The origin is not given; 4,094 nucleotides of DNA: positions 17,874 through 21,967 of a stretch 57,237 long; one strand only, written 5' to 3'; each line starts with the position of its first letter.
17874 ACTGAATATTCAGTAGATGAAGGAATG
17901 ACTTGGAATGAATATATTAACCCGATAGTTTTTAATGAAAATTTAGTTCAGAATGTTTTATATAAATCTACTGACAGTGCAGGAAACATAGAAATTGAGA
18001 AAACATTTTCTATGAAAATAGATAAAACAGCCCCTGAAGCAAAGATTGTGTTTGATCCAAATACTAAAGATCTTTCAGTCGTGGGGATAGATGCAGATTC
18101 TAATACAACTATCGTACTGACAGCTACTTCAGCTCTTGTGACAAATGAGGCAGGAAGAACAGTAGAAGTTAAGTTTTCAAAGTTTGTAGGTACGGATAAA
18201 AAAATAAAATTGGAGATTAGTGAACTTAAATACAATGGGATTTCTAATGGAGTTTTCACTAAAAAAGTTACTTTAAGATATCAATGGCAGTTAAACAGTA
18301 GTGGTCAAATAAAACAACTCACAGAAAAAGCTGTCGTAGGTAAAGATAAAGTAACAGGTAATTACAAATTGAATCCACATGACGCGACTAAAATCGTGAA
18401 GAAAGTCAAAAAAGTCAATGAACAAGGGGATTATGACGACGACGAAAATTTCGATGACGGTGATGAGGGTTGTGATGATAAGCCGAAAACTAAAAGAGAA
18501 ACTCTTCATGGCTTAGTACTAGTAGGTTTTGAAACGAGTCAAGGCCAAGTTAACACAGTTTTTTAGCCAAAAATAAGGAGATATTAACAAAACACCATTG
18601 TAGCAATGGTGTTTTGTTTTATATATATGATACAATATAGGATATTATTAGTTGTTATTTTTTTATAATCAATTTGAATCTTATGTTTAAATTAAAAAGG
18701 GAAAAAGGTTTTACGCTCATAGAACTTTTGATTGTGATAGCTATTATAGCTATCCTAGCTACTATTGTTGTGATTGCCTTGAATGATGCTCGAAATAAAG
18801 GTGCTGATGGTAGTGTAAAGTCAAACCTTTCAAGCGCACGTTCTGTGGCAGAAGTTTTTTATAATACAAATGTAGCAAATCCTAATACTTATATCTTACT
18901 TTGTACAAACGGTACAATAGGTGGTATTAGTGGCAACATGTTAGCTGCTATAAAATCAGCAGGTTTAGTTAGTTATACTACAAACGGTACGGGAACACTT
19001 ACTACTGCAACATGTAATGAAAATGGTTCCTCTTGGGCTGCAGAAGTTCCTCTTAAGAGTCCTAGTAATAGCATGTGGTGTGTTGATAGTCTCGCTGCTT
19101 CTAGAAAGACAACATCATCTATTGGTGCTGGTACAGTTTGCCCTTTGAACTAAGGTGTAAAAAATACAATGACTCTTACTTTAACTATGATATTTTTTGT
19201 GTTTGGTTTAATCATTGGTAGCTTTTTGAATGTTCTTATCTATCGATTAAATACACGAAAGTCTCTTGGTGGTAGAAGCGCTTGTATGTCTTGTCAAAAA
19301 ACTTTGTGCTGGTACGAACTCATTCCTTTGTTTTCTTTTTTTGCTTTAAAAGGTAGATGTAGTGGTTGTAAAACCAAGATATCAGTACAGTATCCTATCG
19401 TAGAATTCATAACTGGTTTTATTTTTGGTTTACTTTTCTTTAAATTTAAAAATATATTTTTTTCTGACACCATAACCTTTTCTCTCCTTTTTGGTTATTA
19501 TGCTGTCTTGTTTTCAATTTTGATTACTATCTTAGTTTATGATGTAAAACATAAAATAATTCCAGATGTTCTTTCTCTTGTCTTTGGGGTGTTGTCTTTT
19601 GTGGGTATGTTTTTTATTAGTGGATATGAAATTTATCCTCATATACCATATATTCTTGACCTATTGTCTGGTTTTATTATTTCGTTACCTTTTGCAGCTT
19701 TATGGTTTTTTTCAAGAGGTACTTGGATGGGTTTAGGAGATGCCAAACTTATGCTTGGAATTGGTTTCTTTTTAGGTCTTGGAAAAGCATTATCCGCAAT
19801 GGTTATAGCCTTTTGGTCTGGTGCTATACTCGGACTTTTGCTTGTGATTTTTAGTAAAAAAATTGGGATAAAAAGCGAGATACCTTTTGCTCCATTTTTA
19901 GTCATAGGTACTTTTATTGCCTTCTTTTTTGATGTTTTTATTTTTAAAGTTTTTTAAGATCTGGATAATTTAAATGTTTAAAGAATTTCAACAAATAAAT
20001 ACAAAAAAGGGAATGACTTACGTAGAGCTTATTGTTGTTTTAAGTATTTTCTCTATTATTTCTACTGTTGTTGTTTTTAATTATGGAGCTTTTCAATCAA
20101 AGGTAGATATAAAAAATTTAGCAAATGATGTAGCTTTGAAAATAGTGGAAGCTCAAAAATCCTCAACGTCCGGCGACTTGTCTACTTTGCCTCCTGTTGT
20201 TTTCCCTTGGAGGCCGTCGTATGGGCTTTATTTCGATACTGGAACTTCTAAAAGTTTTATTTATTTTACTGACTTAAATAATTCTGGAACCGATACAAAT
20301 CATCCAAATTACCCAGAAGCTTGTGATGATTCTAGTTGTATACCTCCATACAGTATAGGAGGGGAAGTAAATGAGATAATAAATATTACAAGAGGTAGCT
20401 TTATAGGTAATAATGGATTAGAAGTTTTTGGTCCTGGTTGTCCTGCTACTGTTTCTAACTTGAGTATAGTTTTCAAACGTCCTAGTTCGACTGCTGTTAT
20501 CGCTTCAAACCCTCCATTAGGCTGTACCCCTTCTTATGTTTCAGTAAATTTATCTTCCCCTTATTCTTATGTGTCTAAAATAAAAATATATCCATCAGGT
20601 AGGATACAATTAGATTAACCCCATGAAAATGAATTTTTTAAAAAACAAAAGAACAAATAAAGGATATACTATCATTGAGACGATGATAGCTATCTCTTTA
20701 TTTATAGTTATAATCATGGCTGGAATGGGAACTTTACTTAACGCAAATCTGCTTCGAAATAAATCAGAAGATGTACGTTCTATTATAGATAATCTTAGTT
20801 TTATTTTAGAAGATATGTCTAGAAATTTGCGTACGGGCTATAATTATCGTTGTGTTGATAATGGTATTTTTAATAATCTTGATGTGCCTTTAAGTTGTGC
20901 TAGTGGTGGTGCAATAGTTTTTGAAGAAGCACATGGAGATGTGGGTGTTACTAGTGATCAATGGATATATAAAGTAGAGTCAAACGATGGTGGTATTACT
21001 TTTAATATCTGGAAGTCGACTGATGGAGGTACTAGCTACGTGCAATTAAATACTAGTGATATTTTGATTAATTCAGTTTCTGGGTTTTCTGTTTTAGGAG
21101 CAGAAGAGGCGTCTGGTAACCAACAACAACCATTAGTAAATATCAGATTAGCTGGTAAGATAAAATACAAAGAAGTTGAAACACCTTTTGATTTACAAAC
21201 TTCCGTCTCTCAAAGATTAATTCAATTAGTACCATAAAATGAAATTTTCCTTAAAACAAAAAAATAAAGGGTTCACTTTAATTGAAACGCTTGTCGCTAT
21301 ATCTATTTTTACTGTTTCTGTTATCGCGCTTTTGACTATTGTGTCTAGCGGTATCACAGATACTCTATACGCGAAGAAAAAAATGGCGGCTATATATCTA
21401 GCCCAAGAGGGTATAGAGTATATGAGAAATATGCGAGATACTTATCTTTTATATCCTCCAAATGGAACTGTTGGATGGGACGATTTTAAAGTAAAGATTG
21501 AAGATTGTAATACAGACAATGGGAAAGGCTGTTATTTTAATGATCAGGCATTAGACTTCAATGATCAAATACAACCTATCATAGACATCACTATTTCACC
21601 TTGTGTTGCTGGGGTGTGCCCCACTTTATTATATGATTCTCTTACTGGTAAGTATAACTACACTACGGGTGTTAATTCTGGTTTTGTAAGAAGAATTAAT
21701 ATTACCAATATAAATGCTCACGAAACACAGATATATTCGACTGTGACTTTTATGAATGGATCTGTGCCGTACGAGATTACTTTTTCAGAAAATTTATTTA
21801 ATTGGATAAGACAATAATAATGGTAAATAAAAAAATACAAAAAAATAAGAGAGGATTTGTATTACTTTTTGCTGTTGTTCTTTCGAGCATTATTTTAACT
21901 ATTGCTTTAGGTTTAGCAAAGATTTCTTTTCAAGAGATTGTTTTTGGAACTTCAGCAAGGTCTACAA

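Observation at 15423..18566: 1047-aa secreted multi-repeat protein embedded between pilin genes: candidate pilus-associated adhesin with an unassigned duplicated N-terminal domain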

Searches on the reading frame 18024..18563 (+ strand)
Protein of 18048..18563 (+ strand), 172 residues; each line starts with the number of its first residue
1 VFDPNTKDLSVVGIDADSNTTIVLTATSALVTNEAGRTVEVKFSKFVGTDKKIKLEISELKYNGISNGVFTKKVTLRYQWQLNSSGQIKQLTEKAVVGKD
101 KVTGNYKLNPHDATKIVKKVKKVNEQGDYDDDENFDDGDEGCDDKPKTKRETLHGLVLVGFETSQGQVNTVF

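Call 65: search_solved_structures(query=A4, max_evalue=10)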
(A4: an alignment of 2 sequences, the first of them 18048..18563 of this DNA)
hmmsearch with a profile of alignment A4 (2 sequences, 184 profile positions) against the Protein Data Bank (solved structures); distinct sequences matched with E-value up to 10: 6.
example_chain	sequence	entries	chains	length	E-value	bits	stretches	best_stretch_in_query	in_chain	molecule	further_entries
6tqo_C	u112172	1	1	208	0.68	13.5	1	101-134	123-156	30S ribosomal protein S4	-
4v4v_AD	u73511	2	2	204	0.75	13.3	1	101-134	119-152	30S ribosomal subunit protein S4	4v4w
10fz_D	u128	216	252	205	0.76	13.3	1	101-134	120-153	Small ribosomal subunit protein uS4 | 30S RIBOSOMAL PROTEIN S4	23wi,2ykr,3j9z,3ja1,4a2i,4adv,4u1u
6vwm_c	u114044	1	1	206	0.76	13.3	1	101-134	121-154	30S ribosomal protein S4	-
9guw_E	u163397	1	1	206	0.76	13.3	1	101-134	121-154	Small ribosomal subunit protein uS4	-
11bq_D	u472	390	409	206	0.76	13.3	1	101-134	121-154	Small ribosomal subunit protein uS4 | 30S ribosomal protein S4 | Ribosomal protein S4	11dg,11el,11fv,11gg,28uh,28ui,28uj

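Call 67: search_protein_families(library=pfam, proteins=[window:18048-18563:+], max_evalue=10)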
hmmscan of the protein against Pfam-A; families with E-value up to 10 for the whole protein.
window:18048-18563:+ (172 aa): 1 family
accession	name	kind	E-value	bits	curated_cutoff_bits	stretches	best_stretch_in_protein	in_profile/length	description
PF13598.12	DUF4139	-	0.045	13.9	31.8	1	32-82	100-135/205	Domain of unknown function (DUF4139)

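Call 68: find_homologous_proteins(query=A4, max_evalue=0.01)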
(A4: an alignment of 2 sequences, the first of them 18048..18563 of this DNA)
Query A4 (2 sequences) (172 aa, profile of the alignment): 1 proteins with E <= 0.01 among 814 candidates.
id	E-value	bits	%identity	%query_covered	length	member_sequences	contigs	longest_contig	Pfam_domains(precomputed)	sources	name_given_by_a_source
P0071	6.4e-15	74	40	46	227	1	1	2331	-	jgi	jgi:hypothetical protein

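Call 70: find_encoding_contigs(protein=P0071, flank=3000, max_places=2)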
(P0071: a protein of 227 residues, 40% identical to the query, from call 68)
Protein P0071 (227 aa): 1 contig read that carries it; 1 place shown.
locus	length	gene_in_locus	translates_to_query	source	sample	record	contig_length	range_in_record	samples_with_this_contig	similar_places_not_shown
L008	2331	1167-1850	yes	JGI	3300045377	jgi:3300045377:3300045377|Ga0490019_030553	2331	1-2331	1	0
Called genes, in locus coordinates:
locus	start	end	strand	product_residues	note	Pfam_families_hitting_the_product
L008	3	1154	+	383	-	?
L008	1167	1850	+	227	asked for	-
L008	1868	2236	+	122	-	-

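Call 88: find_related_loci(query=A5, collection=metagenome_contigs, flank=8000)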
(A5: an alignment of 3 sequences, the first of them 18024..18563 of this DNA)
Query A5 (180 aa) in metagenome_contigs; peptide patterns used: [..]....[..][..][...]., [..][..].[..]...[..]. (x = any residue, [..] = any of these).
420 stretches matched a pattern; 6 encode a relative of the query (tblastn E <= 1e-3); 6 distinct loci.
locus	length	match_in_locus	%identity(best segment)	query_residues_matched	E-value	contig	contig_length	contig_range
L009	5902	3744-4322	28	1-176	4e-16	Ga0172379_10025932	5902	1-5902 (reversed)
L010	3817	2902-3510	25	1-180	6e-15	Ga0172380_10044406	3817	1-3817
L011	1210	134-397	41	1-88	7e-10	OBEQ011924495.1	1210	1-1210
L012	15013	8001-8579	22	1-176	6e-8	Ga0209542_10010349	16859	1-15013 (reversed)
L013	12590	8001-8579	22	1-176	6e-8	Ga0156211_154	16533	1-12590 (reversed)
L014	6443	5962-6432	25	1-107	1e-5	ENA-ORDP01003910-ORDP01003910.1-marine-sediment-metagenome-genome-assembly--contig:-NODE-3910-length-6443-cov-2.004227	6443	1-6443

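Call 91: search_protein_families(library=pfam, proteins=[L009:1350-4337:+, L010:514-3510:+, L012:5568-8591:+, L014:2746-6441:+], max_evalue=0.001)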
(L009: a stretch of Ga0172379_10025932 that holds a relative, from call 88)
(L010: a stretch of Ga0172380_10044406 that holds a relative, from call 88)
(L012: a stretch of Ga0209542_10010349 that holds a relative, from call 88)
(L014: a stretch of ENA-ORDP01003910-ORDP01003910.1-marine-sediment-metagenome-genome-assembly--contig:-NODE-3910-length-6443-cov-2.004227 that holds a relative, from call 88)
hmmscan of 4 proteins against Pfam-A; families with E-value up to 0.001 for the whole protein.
L009:1350-4337:+ (996 aa): 7 families
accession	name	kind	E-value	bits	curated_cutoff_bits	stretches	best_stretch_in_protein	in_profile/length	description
PF02450.21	LCAT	-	2.4e-15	57.1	21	1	289-395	67-180/392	Lecithin:cholesterol acyltransferase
PF07819.20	PGAP1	-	5.1e-09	36.7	24.3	1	323-383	68-134/233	PGAP1-like alpha/beta domain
PF01674.24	Lipase_2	-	1.6e-08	34.8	20.3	1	264-395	2-126/219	Lipase (class 2)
PF24096.1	DUF7379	-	4e-06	27.3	33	1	323-381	53-115/191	Domain of unknown function (DUF7379)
PF02089.21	Palm_thioest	-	4e-06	27.1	26.8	1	265-384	1-116/254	Palmitoyl protein thioesterase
PF06028.17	DUF915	-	2.2e-05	24.4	22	1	321-378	83-143/255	Alpha/beta hydrolase of unknown function (DUF915)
PF05990.18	DUF900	-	0.00018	21.5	20.5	0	297-364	51-117/232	Alpha/beta hydrolase of unknown function (DUF900)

L010:514-3510:+ (999 aa): 7 families
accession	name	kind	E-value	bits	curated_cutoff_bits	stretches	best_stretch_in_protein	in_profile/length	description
PF02450.21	LCAT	-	8.4e-18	65.2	21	1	268-397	57-191/392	Lecithin:cholesterol acyltransferase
PF02089.21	Palm_thioest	-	3.4e-08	33.9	26.8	1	320-407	61-148/254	Palmitoyl protein thioesterase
PF07819.20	PGAP1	-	1.4e-07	32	24.3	1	312-373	67-134/233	PGAP1-like alpha/beta domain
PF01674.24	Lipase_2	-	1.4e-07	31.7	20.3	1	252-375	2-116/219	Lipase (class 2)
PF24096.1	DUF7379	-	1.2e-05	25.8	33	1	314-371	54-115/191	Domain of unknown function (DUF7379)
PF06028.17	DUF915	-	0.00027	20.8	22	1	308-371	80-146/255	Alpha/beta hydrolase of unknown function (DUF915)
PF00561.26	Abhydrolase_1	-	0.00041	20.5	25.8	0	321-381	59-112/245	alpha/beta hydrolase fold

L012:5568-8591:+ (1008 aa): 6 families
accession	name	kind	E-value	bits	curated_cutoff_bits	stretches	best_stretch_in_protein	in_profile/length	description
PF02450.21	LCAT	-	2.9e-13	50.2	21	1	295-458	68-226/392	Lecithin:cholesterol acyltransferase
PF01674.24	Lipase_2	-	3.5e-09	36.9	20.3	1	267-402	2-128/219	Lipase (class 2)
PF07819.20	PGAP1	-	1.8e-08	34.9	24.3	1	340-388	85-134/233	PGAP1-like alpha/beta domain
PF02089.21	Palm_thioest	-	8.5e-07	29.4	26.8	1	331-389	53-116/254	Palmitoyl protein thioesterase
PF00561.26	Abhydrolase_1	-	4.7e-05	23.6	25.8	1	326-383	53-106/245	alpha/beta hydrolase fold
PF24096.1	DUF7379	-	0.00017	22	33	1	329-386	54-115/191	Domain of unknown function (DUF7379)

L014:2746-6441:+ (1232 aa): 8 families
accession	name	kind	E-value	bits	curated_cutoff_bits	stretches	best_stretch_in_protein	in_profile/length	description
PF05048.19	NosD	-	8e-34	117.4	23.6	3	250-430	21-211/212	Periplasmic copper-binding protein (NosD)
PF02450.21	LCAT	-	4.4e-26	92.5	21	1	494-719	6-243/392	Lecithin:cholesterol acyltransferase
PF13229.12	Beta_helix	-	7.8e-21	74.8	25.9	2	270-413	3-149/158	Right handed beta helix region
PF07819.20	PGAP1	-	1.6e-07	31.8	24.3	1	582-636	78-136/233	PGAP1-like alpha/beta domain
PF00561.26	Abhydrolase_1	-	5e-06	26.8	25.8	1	473-638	2-115/245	alpha/beta hydrolase fold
PF02089.21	Palm_thioest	-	1.8e-05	25.1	26.8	1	588-703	63-174/254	Palmitoyl protein thioesterase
PF24096.1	DUF7379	-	0.00034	21.1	33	1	574-632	52-115/191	Domain of unknown function (DUF7379)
PF05057.20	DUF676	-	0.0004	20.4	20.3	1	586-632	69-128/217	Putative serine esterase (DUF676)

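Call 92: search_protein_families(library=ncbifam, proteins=[L009:1350-4337:+, L010:514-3510:+, L012:5568-8591:+, L014:2746-6441:+, P0071], max_evalue=0.001)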
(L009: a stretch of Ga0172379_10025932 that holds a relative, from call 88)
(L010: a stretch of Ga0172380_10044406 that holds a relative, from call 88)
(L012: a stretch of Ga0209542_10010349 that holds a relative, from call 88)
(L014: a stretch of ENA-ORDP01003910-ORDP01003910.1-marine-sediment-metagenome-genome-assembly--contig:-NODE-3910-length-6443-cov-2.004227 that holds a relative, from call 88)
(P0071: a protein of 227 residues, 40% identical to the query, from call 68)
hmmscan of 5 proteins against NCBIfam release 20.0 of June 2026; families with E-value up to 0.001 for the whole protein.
L009:1350-4337:+ (996 aa): 2 families
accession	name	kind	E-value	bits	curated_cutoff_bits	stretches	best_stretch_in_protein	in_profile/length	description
NF047446.1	barrel_OmpL47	domain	2.7e-16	59.8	40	1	727-797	1-68/68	OmpL47-type beta-barrel domain-containing protein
NF047441.1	Lepto_OmpL47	equivalog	6.7e-12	45.7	250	1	716-807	59-148/336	multi-beta-barrel domain surface protein OmpL47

L010:514-3510:+ (999 aa): 2 families
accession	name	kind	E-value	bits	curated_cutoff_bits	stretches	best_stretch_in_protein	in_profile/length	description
NF047446.1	barrel_OmpL47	domain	8.1e-18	64.6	40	1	727-795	3-68/68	OmpL47-type beta-barrel domain-containing protein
NF047441.1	Lepto_OmpL47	equivalog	3e-12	46.8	250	1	731-807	77-150/336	multi-beta-barrel domain surface protein OmpL47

L012:5568-8591:+ (1008 aa): 3 families
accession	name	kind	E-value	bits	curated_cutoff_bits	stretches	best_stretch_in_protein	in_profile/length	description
NF047446.1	barrel_OmpL47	domain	8.3e-20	71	40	1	740-810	1-68/68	OmpL47-type beta-barrel domain-containing protein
NF047441.1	Lepto_OmpL47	equivalog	1.9e-12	47.4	250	1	673-850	18-176/336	multi-beta-barrel domain surface protein OmpL47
NF050060.1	e_nPHAscl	equivalog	0.00089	18.5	450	0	323-380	113-170/345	extracellular native short-chain-length polyhydroxyalkanoate depolymerase PhaZ7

L014:2746-6441:+ (1232 aa): 5 families
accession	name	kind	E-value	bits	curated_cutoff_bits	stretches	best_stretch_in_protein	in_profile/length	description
NF047446.1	barrel_OmpL47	domain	4.7e-19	68.6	40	1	1003-1071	1-68/68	OmpL47-type beta-barrel domain-containing protein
TIGR04247.1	NosD_copper_fam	subfamily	7e-17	61.1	300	2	271-451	153-328/377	nitrous oxide reductase family maturation protein NosD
TIGR03804.1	para_beta_helix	repeat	9.7e-14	50.8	19.45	1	177-220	1-43/44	parallel beta-helix repeat protein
NF047441.1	Lepto_OmpL47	equivalog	2.6e-11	43.8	250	1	1002-1082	69-149/336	multi-beta-barrel domain surface protein OmpL47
NF050060.1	e_nPHAscl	equivalog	1.6e-05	24.2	450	1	578-627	121-171/345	extracellular native short-chain-length polyhydroxyalkanoate depolymerase PhaZ7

P0071 (227 aa): 2 families
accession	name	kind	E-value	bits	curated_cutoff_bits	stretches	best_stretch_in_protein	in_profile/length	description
NF047446.1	barrel_OmpL47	domain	5.6e-13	49.1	40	1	10-58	21-68/68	OmpL47-type beta-barrel domain-containing protein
NF047441.1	Lepto_OmpL47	equivalog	8.9e-13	48.6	250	1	20-72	100-150/336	multi-beta-barrel domain surface protein OmpL47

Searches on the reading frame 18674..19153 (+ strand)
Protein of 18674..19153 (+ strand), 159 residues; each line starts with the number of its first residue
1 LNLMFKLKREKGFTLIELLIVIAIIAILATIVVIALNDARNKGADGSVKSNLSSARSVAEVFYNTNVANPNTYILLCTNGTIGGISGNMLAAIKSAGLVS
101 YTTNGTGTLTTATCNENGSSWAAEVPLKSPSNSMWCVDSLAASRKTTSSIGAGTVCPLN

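Call 14: search_protein_families(library=pfam, proteins=[window:18674-19153:+], max_evalue=0.01)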
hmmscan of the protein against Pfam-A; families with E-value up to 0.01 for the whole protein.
window:18674-19153:+ (159 aa): 1 family
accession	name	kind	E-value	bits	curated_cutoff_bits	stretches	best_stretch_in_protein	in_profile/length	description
PF07963.17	N_methyl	-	5.2e-10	38.9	21.2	1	8-32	2-26/27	Prokaryotic N-terminal methylation motif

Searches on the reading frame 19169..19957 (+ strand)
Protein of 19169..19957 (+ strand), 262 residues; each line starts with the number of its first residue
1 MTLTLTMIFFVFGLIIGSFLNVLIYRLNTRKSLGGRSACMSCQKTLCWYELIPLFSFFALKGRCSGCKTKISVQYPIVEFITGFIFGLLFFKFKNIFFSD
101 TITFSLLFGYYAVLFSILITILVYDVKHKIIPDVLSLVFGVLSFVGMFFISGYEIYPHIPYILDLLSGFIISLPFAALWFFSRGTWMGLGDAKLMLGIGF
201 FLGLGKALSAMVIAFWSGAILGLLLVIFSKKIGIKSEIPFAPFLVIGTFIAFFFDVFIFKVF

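Call 14: search_protein_families(library=pfam, proteins=[window:19169-19957:+], max_evalue=0.01)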
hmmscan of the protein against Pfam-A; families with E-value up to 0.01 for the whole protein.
window:19169-19957:+ (262 aa): 2 families
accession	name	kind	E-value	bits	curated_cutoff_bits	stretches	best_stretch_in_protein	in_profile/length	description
PF06750.18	A24_N_bact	-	7e-30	103.4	23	1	11-93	1-84/84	Bacterial Peptidase A24 N-terminal domain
PF01478.23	Peptidase_A24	-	6e-12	46.4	26.5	1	113-223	2-104/104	Type IV leader peptidase family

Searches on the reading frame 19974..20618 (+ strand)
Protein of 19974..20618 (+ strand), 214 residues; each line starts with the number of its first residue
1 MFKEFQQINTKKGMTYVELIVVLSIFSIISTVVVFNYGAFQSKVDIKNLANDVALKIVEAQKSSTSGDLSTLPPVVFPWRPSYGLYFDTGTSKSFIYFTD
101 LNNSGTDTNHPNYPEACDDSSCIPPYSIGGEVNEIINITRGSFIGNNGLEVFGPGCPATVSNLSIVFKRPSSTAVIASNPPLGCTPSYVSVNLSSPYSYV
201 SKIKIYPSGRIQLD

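Call 14: search_protein_families(library=pfam, proteins=[window:19974-20618:+], max_evalue=0.01)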
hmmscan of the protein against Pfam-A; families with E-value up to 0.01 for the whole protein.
window:19974-20618:+ (214 aa): 1 family
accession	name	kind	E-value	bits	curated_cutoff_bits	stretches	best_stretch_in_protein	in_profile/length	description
PF07963.17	N_methyl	-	0.0023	17.9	21.2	1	10-33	3-26/27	Prokaryotic N-terminal methylation motif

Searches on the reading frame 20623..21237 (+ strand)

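Call 14: search_protein_families(library=pfam, proteins=[window:20623-21237:+], max_evalue=0.01)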
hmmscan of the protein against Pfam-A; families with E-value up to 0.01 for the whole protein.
window:20623-21237:+ (204 aa): 2 families
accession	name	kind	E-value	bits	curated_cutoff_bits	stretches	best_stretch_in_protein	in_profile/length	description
PF07963.17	N_methyl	-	0.00052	19.9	21.2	1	10-33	2-25/27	Prokaryotic N-terminal methylation motif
PF13789.11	DUF4181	-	0.0075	17.2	25.4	1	4-42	20-57/108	Domain of unknown function (DUF4181)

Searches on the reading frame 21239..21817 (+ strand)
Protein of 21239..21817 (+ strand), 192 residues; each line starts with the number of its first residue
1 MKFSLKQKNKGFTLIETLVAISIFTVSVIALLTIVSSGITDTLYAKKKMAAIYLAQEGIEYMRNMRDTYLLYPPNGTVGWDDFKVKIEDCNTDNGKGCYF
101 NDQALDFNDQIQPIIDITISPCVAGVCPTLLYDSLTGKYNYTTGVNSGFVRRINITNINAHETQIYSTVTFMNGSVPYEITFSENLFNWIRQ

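Call 14: search_protein_families(library=pfam, proteins=[window:21239-21817:+], max_evalue=0.01)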
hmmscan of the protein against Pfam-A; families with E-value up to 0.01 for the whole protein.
window:21239-21817:+ (192 aa): 1 family
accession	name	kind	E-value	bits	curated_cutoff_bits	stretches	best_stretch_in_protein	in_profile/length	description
PF07963.17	N_methyl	-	7.2e-07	29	21.2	1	7-32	2-27/27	Prokaryotic N-terminal methylation motif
